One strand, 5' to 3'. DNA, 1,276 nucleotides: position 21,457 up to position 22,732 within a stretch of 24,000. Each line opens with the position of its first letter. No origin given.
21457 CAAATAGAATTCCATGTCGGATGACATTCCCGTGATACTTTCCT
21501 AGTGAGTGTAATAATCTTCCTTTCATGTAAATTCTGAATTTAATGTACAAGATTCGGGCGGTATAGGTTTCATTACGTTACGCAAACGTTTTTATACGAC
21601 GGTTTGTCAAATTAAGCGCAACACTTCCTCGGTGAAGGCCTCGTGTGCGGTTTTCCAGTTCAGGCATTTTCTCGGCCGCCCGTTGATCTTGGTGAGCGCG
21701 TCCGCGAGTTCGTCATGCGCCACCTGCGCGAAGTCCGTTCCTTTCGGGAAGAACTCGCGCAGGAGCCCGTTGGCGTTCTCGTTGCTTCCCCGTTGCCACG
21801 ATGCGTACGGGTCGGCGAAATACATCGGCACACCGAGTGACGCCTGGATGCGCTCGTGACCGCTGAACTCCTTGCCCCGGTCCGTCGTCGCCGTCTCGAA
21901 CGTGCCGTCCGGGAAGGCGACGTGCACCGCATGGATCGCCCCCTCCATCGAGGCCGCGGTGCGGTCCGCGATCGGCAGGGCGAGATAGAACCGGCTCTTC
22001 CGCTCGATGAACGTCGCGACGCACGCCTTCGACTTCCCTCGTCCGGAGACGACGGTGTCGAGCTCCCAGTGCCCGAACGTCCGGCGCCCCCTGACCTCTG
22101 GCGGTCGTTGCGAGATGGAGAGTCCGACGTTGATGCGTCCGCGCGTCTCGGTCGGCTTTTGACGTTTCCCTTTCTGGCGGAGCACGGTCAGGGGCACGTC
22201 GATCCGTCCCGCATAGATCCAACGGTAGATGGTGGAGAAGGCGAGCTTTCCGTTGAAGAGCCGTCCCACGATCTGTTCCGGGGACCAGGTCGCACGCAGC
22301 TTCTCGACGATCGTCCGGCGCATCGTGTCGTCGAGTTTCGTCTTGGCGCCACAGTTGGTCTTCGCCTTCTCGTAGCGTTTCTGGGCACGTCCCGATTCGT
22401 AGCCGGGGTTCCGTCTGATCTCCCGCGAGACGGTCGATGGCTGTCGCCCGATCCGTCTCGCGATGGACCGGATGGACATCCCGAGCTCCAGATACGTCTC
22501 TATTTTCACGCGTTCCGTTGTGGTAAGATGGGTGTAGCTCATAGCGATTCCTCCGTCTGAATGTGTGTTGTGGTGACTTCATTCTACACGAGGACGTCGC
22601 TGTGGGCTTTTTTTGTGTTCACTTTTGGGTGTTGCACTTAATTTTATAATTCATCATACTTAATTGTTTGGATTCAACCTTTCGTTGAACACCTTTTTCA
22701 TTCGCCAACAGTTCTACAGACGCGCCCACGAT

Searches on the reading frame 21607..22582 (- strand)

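Call 8: search_protein_families(library=pfam, proteins=[window:21607-22542:-, window:21713-22582:-])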
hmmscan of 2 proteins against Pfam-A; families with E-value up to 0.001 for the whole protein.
window:21607-22542:- (311 aa): 5 families
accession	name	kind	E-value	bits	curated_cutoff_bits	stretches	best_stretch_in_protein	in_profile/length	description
PF13936.12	HTH_38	-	1.3e-16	60.5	27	1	2-45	1-44/44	Helix-turn-helix domain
PF00665.32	rve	-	4.9e-11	43.2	32.6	1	154-247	3-101/102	Integrase core domain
PF13565.12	HTH_32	-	9.5e-07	29.7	33.7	1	37-108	1-72/73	Homeodomain-like domain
PF13384.12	HTH_23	-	1.1e-05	25.6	24.6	1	17-44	14-40/50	Homeodomain-like domain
PF04218.19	CENP-B_N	-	0.00075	19.5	21.2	0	4-40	5-41/53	CENP-B N-terminal DNA-binding domain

window:21713-22582:- (289 aa): 0 families
